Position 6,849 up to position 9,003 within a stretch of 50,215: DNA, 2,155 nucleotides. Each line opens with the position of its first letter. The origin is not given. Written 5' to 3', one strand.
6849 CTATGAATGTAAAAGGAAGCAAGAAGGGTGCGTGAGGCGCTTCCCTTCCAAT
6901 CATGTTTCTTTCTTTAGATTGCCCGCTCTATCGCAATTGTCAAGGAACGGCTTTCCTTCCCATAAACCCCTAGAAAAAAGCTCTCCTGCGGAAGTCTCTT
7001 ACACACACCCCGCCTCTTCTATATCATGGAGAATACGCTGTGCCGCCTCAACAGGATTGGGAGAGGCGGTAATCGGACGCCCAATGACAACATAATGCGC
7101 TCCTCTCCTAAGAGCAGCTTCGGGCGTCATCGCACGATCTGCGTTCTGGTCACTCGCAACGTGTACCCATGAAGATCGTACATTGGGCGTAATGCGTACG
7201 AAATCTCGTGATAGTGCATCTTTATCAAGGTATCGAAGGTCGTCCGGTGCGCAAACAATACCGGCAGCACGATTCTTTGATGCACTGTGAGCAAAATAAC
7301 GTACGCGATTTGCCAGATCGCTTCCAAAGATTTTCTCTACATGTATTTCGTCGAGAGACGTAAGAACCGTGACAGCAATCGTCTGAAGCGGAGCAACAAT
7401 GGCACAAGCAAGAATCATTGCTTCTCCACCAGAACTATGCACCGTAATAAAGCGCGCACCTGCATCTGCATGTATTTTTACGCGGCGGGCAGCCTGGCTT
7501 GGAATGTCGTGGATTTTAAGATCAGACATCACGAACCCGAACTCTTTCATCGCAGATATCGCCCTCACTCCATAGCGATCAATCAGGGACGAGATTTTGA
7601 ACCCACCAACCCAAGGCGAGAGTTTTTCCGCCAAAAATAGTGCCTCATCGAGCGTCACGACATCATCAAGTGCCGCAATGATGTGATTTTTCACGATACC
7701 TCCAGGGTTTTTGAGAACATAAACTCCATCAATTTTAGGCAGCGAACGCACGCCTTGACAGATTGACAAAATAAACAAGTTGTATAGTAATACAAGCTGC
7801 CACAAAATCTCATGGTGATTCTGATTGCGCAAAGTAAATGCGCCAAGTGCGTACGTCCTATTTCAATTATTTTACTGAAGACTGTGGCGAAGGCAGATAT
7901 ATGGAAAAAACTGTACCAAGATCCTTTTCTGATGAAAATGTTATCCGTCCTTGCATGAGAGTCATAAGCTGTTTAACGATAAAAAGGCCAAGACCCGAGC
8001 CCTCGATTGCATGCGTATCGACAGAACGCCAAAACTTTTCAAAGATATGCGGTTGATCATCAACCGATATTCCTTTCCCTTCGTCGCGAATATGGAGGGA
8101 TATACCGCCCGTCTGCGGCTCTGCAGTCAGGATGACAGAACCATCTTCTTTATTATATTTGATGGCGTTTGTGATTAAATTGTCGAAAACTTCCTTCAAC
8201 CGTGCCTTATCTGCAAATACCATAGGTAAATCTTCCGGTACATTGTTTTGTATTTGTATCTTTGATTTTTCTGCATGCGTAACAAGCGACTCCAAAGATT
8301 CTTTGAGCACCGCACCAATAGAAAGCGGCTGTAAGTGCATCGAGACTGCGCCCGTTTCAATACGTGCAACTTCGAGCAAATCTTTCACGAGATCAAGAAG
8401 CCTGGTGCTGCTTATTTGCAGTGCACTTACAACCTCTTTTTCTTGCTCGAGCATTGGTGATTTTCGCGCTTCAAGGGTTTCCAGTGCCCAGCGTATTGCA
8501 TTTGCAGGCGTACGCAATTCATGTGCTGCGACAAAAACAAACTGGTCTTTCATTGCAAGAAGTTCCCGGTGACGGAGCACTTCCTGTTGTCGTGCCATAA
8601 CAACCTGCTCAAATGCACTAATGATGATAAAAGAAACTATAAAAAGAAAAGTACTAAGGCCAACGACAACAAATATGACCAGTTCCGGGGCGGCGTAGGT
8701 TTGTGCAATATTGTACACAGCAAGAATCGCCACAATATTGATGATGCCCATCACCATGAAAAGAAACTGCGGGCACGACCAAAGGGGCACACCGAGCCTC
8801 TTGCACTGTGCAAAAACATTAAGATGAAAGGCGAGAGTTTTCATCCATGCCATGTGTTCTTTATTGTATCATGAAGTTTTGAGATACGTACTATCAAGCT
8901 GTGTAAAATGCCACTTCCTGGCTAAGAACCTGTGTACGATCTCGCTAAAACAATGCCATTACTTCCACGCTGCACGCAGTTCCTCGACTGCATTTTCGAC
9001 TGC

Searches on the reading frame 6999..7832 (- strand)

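Call 44: search_protein_families(library=pfam, proteins=[window:6999-7832:-], max_evalue=0.001)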
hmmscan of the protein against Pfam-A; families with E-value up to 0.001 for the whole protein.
window:6999-7832:- (277 aa): 1 family
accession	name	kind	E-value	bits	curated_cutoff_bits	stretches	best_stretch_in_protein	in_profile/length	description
PF00215.30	OMPdecase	-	3e-33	116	27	1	51-267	3-221/221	Orotidine 5'-phosphate decarboxylase / HUMPS family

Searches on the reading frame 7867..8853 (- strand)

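Call 44: search_protein_families(library=pfam, proteins=[window:7867-8853:-], max_evalue=0.001)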
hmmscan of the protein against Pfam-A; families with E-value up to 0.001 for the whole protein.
window:7867-8853:- (328 aa): 3 families
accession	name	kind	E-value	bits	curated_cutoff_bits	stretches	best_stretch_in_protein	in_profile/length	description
PF02518.31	HATPase_c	-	3.5e-28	98.7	26.4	1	215-323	2-110/111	Histidine kinase-, DNA gyrase B-, and HSP90-like ATPase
PF00512.31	HisKA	-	1.5e-12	47.8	26.9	1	101-168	1-66/66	His Kinase A (phospho-acceptor) domain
PF13581.12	HATPase_c_2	-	1.2e-06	29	27.4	1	226-300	39-112/127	Histidine kinase-like ATPase domain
